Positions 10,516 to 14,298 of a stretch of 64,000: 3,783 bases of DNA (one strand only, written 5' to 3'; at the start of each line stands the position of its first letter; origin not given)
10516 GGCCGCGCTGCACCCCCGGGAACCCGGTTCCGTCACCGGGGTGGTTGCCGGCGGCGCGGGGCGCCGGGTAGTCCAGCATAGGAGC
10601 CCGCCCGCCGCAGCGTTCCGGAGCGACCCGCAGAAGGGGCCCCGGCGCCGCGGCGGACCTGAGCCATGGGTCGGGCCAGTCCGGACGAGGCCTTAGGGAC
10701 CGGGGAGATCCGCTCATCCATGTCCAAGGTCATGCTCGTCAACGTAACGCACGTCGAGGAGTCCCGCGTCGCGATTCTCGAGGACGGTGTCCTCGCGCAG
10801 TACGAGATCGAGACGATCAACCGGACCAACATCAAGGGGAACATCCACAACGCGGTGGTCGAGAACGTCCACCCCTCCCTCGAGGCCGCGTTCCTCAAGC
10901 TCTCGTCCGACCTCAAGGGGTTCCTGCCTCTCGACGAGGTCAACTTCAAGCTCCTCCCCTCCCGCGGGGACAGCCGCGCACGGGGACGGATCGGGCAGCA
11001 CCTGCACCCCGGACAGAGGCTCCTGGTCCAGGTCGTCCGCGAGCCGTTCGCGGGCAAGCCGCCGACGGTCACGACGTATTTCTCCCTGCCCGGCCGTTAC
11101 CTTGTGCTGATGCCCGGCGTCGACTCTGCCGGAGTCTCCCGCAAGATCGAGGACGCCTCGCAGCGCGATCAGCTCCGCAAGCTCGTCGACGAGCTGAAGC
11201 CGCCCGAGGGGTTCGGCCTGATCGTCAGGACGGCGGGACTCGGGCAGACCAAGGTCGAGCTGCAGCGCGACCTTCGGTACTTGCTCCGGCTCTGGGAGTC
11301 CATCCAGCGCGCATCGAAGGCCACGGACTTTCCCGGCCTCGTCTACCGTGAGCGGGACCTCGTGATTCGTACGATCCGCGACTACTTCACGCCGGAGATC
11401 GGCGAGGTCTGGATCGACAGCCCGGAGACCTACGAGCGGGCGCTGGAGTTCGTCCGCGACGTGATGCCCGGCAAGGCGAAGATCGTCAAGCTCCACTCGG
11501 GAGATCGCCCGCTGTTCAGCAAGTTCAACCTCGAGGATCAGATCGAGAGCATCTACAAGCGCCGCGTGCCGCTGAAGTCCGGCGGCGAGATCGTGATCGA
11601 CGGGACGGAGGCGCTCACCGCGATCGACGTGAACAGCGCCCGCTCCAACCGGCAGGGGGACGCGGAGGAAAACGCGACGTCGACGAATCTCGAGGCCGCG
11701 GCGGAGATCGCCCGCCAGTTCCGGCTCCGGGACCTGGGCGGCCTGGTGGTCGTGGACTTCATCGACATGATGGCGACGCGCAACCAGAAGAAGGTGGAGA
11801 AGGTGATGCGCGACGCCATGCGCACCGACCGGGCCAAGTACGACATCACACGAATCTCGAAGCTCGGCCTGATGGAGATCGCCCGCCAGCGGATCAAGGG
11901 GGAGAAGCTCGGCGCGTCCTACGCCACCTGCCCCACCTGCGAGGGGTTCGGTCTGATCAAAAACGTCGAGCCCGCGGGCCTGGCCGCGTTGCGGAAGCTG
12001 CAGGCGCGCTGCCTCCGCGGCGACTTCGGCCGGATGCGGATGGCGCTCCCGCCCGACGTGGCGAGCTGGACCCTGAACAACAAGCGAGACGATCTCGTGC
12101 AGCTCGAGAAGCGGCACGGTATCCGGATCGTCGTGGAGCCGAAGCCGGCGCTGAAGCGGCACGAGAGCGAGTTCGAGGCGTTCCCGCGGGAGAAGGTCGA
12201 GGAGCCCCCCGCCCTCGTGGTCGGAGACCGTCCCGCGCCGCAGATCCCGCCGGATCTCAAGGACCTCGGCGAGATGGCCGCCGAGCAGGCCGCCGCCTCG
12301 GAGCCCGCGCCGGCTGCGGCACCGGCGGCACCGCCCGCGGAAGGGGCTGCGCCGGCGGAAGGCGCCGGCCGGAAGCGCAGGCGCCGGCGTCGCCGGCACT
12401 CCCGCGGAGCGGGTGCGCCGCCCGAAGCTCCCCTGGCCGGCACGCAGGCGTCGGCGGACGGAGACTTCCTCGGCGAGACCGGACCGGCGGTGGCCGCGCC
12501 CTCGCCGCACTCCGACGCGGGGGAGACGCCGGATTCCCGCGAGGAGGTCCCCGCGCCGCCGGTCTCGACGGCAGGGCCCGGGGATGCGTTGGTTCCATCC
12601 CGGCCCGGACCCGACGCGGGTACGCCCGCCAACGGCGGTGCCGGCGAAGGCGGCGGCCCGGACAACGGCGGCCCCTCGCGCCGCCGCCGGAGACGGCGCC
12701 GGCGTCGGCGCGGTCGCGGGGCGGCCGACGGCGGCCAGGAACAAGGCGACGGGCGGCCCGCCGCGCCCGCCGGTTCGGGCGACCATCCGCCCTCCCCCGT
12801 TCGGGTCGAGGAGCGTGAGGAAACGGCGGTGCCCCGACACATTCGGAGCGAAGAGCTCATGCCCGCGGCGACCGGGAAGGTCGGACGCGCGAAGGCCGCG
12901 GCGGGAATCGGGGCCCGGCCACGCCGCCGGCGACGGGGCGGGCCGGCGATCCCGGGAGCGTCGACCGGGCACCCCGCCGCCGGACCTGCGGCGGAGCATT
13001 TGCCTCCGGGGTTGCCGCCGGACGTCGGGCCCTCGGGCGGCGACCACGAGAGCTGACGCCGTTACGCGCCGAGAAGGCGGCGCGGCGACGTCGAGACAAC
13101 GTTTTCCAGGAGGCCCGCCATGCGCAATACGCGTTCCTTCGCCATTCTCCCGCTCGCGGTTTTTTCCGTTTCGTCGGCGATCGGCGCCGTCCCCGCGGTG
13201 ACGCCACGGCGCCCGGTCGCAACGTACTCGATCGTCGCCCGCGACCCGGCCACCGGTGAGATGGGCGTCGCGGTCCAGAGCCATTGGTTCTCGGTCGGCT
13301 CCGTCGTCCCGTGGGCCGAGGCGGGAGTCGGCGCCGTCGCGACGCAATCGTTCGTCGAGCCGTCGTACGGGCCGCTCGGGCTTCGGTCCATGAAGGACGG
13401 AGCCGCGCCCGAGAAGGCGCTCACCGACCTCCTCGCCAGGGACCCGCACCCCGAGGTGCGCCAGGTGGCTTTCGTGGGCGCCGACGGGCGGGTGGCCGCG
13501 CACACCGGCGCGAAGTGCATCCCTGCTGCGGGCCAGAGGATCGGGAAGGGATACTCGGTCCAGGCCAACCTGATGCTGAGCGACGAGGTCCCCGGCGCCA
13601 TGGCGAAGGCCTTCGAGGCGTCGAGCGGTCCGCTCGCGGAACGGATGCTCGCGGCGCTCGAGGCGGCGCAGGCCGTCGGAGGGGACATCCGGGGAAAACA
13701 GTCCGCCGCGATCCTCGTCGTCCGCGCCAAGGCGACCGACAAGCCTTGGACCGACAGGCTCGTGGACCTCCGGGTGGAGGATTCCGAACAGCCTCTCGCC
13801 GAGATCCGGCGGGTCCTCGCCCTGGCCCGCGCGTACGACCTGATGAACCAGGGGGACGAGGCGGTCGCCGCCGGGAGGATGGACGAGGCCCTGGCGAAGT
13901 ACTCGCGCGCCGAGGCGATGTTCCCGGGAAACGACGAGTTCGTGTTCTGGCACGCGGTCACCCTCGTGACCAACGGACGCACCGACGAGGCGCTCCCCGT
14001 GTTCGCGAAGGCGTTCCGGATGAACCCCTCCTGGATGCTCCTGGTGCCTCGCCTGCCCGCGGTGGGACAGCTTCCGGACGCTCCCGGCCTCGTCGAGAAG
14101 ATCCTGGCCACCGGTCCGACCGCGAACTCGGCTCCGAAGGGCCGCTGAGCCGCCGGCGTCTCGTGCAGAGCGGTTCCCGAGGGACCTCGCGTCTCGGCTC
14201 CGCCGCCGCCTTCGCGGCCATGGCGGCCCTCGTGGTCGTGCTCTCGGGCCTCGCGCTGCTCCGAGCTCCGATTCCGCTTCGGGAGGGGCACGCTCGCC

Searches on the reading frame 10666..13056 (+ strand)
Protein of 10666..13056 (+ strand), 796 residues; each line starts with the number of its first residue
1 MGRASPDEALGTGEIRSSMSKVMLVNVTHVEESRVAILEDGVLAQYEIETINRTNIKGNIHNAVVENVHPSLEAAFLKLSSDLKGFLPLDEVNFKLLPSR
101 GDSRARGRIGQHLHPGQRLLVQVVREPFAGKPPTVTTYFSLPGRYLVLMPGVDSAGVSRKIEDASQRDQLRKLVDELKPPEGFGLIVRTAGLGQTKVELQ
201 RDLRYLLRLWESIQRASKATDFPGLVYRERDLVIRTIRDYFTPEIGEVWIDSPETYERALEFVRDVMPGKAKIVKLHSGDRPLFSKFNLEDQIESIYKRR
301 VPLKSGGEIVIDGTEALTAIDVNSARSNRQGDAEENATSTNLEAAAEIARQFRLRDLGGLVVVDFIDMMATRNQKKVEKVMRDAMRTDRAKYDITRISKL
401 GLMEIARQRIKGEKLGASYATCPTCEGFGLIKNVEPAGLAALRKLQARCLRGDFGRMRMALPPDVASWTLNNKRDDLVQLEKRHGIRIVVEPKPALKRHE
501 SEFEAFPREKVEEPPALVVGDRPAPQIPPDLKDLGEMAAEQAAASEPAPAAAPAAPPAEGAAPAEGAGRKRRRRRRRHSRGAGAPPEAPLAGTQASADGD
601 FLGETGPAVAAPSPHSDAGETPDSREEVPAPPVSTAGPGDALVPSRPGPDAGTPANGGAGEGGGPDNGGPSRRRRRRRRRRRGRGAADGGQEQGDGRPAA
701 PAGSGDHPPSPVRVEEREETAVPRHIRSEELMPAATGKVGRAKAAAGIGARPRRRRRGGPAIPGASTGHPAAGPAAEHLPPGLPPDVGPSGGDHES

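Call 34: search_protein_families(library=pfam, max_evalue=0.00001, proteins=[window:10666-13056:+])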
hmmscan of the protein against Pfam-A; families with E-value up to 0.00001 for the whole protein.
window:10666-13056:+ (796 aa): 2 families
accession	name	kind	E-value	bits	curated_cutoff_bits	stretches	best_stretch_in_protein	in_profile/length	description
PF10150.14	RNase_E_G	-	9.2e-101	337.2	25.5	1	140-409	1-269/270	Ribonuclease E/G family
PF20833.2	RNase_E_G_Thio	-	9.1e-20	71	26.8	1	421-504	1-84/86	RNase E/G, Thioredoxin-like domain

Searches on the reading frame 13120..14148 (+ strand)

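Call 34: search_protein_families(library=pfam, max_evalue=0.00001, proteins=[window:13120-14148:+])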
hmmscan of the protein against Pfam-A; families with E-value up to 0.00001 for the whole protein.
window:13120-14148:+ (342 aa): 3 families
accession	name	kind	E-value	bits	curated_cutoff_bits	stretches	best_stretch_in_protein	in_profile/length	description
PF06267.17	DUF1028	-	2.3e-74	249.8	26.2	1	35-228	1-192/193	Family of unknown function (DUF1028)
PF13432.12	TPR_16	-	2.7e-08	34.6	32.7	1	243-303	2-62/65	Tetratricopeptide repeat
PF14559.12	TPR_19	-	5.2e-08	33.5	25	1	248-299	1-52/68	Tetratricopeptide repeat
